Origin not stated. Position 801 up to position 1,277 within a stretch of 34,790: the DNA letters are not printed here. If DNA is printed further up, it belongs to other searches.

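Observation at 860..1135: Promoter-equipped 59-aa moron between the lysin and attP, hidden under a minus-strand track ORF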

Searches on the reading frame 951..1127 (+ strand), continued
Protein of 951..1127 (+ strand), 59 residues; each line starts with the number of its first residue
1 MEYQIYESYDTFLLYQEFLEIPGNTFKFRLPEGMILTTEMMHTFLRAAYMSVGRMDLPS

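Call 49: find_encoding_contigs(protein=P0047, flank=5000, max_places=2)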
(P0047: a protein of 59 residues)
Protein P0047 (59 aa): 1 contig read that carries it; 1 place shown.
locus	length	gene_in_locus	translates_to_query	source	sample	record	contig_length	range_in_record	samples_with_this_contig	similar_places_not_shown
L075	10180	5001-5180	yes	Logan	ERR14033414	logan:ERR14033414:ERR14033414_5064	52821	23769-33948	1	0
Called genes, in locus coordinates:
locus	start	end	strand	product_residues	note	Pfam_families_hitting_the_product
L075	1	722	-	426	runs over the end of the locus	PF04860:Phage_portal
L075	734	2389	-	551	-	PF03354:TerL_ATPase, PF20441:TerL_nuclease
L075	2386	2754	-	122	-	-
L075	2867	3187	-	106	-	-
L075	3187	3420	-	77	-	-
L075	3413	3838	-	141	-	-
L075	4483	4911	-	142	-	PF04545:Sigma70_r4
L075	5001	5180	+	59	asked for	-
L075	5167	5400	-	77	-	-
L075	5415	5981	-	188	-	-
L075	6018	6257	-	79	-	-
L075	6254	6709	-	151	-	PF04448:DUF551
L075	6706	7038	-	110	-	-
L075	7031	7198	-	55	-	-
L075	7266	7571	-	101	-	-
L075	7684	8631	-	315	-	PF02384:N6_Mtase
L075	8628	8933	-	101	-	-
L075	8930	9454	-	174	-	-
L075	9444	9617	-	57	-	-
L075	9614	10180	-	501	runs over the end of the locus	PF03118:RNA_pol_A_CTD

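Call 50: find_encoding_contigs(protein=P0072, flank=5000, max_places=2)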
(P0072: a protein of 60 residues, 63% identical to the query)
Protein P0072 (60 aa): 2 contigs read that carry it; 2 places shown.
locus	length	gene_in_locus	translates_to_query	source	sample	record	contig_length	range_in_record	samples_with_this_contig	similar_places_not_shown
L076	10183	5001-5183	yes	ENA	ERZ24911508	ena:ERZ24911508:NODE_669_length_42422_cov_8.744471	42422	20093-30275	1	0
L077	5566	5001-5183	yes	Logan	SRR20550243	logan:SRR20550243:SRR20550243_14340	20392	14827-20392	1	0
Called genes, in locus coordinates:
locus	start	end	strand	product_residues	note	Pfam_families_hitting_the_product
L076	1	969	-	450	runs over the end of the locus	-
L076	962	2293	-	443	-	PF03237:Terminase_6N, PF04466:Terminase_3 (weak)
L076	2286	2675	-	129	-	-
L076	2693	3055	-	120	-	-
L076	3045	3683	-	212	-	PF14386:DUF4417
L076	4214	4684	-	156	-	-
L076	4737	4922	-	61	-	-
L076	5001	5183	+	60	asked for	-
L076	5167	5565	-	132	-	PF04448:DUF551 (weak)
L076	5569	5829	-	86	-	-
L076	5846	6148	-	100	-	-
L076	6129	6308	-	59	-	-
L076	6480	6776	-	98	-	-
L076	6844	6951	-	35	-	-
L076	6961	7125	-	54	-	-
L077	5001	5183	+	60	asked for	-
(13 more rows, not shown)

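Call 51: find_encoding_contigs(protein=P0082, flank=5000, max_places=2)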
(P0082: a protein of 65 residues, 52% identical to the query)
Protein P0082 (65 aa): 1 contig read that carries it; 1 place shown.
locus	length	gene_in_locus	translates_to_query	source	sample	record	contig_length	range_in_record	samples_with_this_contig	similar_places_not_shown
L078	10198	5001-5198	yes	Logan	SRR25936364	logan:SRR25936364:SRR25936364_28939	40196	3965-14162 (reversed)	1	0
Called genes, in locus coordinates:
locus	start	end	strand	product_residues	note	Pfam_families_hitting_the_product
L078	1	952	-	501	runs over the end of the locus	PF18013:Phage_lysozyme2, PF05257:CHAP, PF01471:PG_binding_1 (faint)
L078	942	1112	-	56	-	-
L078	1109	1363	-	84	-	PF04688:Holin_SPP1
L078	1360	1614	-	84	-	-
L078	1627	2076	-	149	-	PF02839:CBM_5_12 (weak)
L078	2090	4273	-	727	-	-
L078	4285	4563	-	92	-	-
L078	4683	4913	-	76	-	-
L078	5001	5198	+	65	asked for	-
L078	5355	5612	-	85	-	-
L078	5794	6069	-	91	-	-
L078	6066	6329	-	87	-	-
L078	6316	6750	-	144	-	-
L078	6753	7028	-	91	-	-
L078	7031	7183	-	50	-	-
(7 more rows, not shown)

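Call 52: find_encoding_contigs(protein=P0065, flank=5000, max_places=3)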
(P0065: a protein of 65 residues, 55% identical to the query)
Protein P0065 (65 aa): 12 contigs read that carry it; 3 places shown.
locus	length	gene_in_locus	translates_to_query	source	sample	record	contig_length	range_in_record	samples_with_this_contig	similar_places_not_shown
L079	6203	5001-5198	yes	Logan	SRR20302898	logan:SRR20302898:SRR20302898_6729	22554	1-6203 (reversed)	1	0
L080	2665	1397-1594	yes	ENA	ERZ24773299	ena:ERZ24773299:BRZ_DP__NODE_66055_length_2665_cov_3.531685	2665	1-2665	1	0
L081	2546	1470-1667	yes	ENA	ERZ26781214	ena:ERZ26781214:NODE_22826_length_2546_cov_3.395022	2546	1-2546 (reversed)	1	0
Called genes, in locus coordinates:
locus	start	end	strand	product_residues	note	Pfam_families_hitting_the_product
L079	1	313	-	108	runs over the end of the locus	-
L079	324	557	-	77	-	-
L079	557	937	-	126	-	-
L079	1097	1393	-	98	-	-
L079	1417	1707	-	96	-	-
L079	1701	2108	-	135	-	-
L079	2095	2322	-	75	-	-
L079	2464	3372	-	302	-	-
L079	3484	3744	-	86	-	-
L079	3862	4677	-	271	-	PF02498:Bro-N (weak)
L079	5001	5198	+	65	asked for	-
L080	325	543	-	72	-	-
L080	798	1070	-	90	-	-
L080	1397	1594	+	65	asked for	-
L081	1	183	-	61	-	?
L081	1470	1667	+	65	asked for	-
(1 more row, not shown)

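Call 59: search_dna_similar(query=window:951-1127:+, collection=phages, mode=protein, max_evalue=0.01, max_rows=30)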
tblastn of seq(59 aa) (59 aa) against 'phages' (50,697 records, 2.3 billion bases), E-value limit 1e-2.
Records with a match: 1; places in all: 1; records where one place covers at least 80% of the query: 1.
Best place of each record, by identity: 90-95% 1.
By first word of the organism name: Ruminococcus 1.
By host as written in the record: Mediterraneibacter gnavus (Ruminococcus gnavus) DB_YZ_1 1.
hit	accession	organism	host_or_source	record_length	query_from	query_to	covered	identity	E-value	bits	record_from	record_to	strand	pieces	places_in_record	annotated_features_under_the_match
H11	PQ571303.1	Ruminococcus phage RG-TP1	Mediterraneibacter gnavus (Ruminococcus ...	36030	1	59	100%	94.9%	2e-31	118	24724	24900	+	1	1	hypothetical protein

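Call 60: search_protein_families(library=pfam, proteins=[L012:4449-4874:-, L012:4077-4418:-, L012:3872-4114:-, L068:5655-5882:-, L068:4681-5589:-, L068:3511-4419:-], max_evalue=0.01)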
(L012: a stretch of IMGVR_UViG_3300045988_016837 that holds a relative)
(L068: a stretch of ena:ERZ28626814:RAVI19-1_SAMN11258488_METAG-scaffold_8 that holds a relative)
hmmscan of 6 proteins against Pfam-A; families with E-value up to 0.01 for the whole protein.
L012:4449-4874:- (141 aa): 0 families

L012:4077-4418:- (113 aa): 0 families

L012:3872-4114:- (80 aa): 8 families
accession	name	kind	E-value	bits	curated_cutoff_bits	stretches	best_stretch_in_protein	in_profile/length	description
PF01381.28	HTH_3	-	2.3e-09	37.6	23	1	22-78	2-55/55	Helix-turn-helix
PF13443.12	HTH_26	-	3e-07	31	22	1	22-79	3-58/63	Cro/C1-type HTH DNA-binding domain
PF12844.13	HTH_19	-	7.9e-07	29.3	30.2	1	23-67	6-49/64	Helix-turn-helix domain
PF13560.12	HTH_31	-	3.3e-06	27.7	27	1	22-77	7-63/64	Helix-turn-helix domain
PF13413.12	HTH_25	-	0.00037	20.7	24.6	1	23-56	4-37/62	Helix-turn-helix domain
PF15731.11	MqsA_antitoxin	-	0.004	17.7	30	1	9-60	62-113/131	Antitoxin component of bacterial toxin-antitoxin system, MqsA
PF13077.11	DUF3909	-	0.0043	17.5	25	1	11-72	3-62/108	Protein of unknown function (DUF3909)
PF13744.12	HTH_37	-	0.0087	16.3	27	0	18-54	20-56/80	Helix-turn-helix domain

L068:5655-5882:- (75 aa): 5 families
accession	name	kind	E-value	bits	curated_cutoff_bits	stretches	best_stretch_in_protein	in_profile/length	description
PF01381.28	HTH_3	-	2.6e-11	43.8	23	1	13-66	1-52/55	Helix-turn-helix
PF12844.13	HTH_19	-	8.6e-07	29.2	30.2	1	13-46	4-37/64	Helix-turn-helix domain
PF13443.12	HTH_26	-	1.4e-05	25.7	22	1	15-74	4-62/63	Cro/C1-type HTH DNA-binding domain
PF13560.12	HTH_31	-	4.8e-05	24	27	1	8-66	1-58/64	Helix-turn-helix domain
PF04545.22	Sigma70_r4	-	0.004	17.1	24.1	1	16-42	15-41/50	Sigma-70, region 4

L068:4681-5589:- (302 aa): 0 families

L068:3511-4419:- (302 aa): 1 family
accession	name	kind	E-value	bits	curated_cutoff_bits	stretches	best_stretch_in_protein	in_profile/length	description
PF13271.11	DUF4062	-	3.8e-27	94.8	24.7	1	6-87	1-82/82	Domain of unknown function (DUF4062)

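Call 66: find_encoding_contigs(protein=P0080, flank=5000, max_places=1)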
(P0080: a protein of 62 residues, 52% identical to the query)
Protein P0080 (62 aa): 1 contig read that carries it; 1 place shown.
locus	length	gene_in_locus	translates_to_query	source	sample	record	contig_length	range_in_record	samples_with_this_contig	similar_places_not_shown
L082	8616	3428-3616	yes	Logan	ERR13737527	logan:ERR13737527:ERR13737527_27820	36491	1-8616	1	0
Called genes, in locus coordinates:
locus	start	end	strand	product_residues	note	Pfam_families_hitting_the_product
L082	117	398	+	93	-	-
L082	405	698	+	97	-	-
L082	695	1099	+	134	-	PF02839:CBM_5_12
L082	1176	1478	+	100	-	-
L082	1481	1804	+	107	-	-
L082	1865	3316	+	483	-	PF01183:Glyco_hydro_25, PF01471:PG_binding_1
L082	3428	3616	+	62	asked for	-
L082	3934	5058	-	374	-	PF00589:Phage_integrase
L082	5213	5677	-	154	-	-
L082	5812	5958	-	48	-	-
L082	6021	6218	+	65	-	PF13443:HTH_26, PF13560:HTH_31 (weak), PF01381:HTH_3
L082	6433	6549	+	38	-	-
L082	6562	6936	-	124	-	PF12844:HTH_19, PF13560:HTH_31 (weak), PF01381:HTH_3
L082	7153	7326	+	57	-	-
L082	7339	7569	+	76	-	PF01381:HTH_3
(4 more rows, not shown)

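Call 67: find_encoding_contigs(protein=P0081, flank=5000, max_places=1)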
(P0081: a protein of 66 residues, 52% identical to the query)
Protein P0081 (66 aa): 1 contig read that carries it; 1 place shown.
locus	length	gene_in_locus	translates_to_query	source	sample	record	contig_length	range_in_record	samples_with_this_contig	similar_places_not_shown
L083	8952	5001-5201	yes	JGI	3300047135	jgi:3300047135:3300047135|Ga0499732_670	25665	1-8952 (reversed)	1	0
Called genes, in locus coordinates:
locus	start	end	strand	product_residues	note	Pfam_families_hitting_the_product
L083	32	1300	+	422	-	PF00817:IMS, PF11798:IMS_HHH (weak), PF11799:IMS_C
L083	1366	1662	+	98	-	-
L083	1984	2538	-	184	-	PF08937:ThsB_TIR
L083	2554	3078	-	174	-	-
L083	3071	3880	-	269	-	PF20016:ThsA_Macro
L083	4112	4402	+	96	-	-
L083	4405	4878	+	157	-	PF01381:HTH_3, PF12844:HTH_19 (weak), PF13443:HTH_26, PF13560:HTH_31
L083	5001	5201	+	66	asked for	-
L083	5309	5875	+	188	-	PF02586:SRAP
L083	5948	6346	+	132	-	PF00704:Glyco_hydro_18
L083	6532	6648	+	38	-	PF12728:HTH_17 (weak)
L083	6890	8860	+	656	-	PF26965:MimR_N, PF01590:GAF (weak), PF00158:Sigma54_activat, PF01078:Mg_chelatase (faint), PF14532:Sigma54_activ_2, PF25601:AAA_lid_14, PF02954:HTH_8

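Call 68: find_encoding_contigs(protein=P0085, flank=5000, max_places=1)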
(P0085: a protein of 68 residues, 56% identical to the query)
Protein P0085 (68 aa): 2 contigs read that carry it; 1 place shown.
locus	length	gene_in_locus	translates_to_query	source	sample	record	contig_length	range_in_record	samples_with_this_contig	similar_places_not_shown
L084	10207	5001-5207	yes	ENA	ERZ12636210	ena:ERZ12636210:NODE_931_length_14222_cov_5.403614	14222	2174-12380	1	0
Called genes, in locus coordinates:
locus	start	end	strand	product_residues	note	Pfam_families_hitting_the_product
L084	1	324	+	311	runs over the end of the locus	PF01183:Glyco_hydro_25, PF23577:LysM_RLK (faint), PF23473:LysM3_LYK4_5 (faint), PF01476:LysM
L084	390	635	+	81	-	-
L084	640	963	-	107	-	-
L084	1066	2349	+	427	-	PF00817:IMS, PF21999:IMS_HHH_1 (faint), PF11799:IMS_C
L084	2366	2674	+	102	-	-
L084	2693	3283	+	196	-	PF02586:SRAP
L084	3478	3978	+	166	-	PF22014:DUF6932, PF01909:NTP_transf_2 (faint)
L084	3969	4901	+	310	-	-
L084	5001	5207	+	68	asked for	-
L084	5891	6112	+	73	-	-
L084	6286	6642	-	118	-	-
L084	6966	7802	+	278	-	PF13489:Methyltransf_23, PF01209:Ubie_methyltran (faint), PF05175:MTS (weak), PF13649:Methyltransf_25, PF13847:Methyltransf_31, PF08241:Methyltransf_11, PF08242:Methyltransf_12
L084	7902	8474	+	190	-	PF00440:TetR_N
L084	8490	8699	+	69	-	-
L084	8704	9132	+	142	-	PF12724:Flavodoxin_5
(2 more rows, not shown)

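Call 76: search_protein_families(library=pfam, proteins=[L014:5207-5461:-, L018:5309-6841:-, L043:4537-5955:-, L066:5300-6775:-, L030:5491-6609:-, L027:5381-6487:-], max_evalue=0.01)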
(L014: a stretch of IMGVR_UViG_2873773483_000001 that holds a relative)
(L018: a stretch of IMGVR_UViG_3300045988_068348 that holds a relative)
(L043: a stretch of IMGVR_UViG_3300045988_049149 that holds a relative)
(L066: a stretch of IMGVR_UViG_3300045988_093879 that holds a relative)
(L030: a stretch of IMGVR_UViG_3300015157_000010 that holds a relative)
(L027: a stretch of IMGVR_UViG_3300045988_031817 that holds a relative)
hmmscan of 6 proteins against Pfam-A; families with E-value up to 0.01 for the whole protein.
L014:5207-5461:- (84 aa): 1 family
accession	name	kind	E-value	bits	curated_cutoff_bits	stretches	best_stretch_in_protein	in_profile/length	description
PF09084.16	NMT1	-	9.1e-05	22.9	20.5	1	57-79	5-27/216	NMT1/THI5 like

L018:5309-6841:- (510 aa): 3 families
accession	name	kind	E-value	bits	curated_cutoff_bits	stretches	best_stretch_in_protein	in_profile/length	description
PF07508.19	Recombinase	-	3.7e-17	62.9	21.1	1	182-286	2-97/102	Recombinase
PF00239.26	Resolvase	-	7.4e-11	42.8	23.3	1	4-153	2-143/145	Resolvase, N terminal domain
PF13408.12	Zn_ribbon_recom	-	1.5e-08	35.3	25.3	1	304-357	1-57/58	Recombinase zinc beta ribbon domain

L043:4537-5955:- (472 aa): 4 families
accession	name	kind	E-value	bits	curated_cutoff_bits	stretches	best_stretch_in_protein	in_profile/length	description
PF00239.26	Resolvase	-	1.3e-28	100.3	23.3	1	6-153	1-143/145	Resolvase, N terminal domain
PF07508.19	Recombinase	-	5.1e-14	52.8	21.1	1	176-262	1-100/102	Recombinase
PF13408.12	Zn_ribbon_recom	-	1.3e-07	32.3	25.3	1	279-333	1-56/58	Recombinase zinc beta ribbon domain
PF25764.1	KIF21A_4th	-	0.002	18.2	33.1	1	354-430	35-108/183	KIF21A-like domain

L066:5300-6775:- (491 aa): 3 families
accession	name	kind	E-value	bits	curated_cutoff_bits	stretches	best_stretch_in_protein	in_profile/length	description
PF00239.26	Resolvase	-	3.2e-29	102.3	23.3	1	6-154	1-144/145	Resolvase, N terminal domain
PF07508.19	Recombinase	-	1e-27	96.8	21.1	1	176-277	1-101/102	Recombinase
PF13408.12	Zn_ribbon_recom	-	1.9e-11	44.6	25.3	1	293-352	1-58/58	Recombinase zinc beta ribbon domain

L030:5491-6609:- (372 aa): 2 families
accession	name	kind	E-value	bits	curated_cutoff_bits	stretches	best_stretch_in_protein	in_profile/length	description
PF00589.27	Phage_integrase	-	6e-19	68.9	27.1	1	184-355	16-168/172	Phage integrase family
PF14659.12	Phage_int_SAM_3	-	4.8e-06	27.2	22.6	1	65-118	1-55/58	Phage integrase, N-terminal SAM-like domain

L027:5381-6487:- (368 aa): 4 families
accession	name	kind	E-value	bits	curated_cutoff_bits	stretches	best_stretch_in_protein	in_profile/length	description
PF00589.27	Phage_integrase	-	2.6e-16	60.3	27.1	1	188-338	10-168/172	Phage integrase family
PF14659.12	Phage_int_SAM_3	-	1.2e-06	29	22.6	1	82-137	1-57/58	Phage integrase, N-terminal SAM-like domain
PF13495.12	Phage_int_SAM_4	-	0.0069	17.2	27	0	86-151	4-69/85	Phage integrase, N-terminal SAM-like domain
PF02899.23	Phage_int_SAM_1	-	0.0095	16.6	22.3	0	86-147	3-66/83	Phage integrase, N-terminal SAM-like domain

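Call 78: search_protein_families(library=phrogs, alignment_id=A2, max_evalue=0.1)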
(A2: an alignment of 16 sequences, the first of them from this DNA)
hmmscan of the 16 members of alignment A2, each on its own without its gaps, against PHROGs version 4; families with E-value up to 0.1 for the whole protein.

A. member 1, seq(59 aa): 0 families

B. families by the number of members that match (of 16 scanned): 4 families
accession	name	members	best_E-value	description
phrog_35443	-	1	0.011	-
phrog_31945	-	1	0.071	-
phrog_18339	-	1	0.079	-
phrog_22983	-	1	0.097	-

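Call 79: search_protein_families(library=pfam, alignment_id=A2, max_evalue=0.1)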
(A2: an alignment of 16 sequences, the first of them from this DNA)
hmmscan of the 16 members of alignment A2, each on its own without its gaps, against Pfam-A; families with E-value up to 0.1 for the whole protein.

A. member 1, seq(59 aa): 0 families

B. families by the number of members that match (of 16 scanned): 3 families
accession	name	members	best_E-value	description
PF02408.26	CUB_2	1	0.022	CUB-like domain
PF03893.22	Lipase3_N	1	0.047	Lipase 3 N-terminal region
PF13482.12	RNase_H_2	1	0.048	RNase_H superfamily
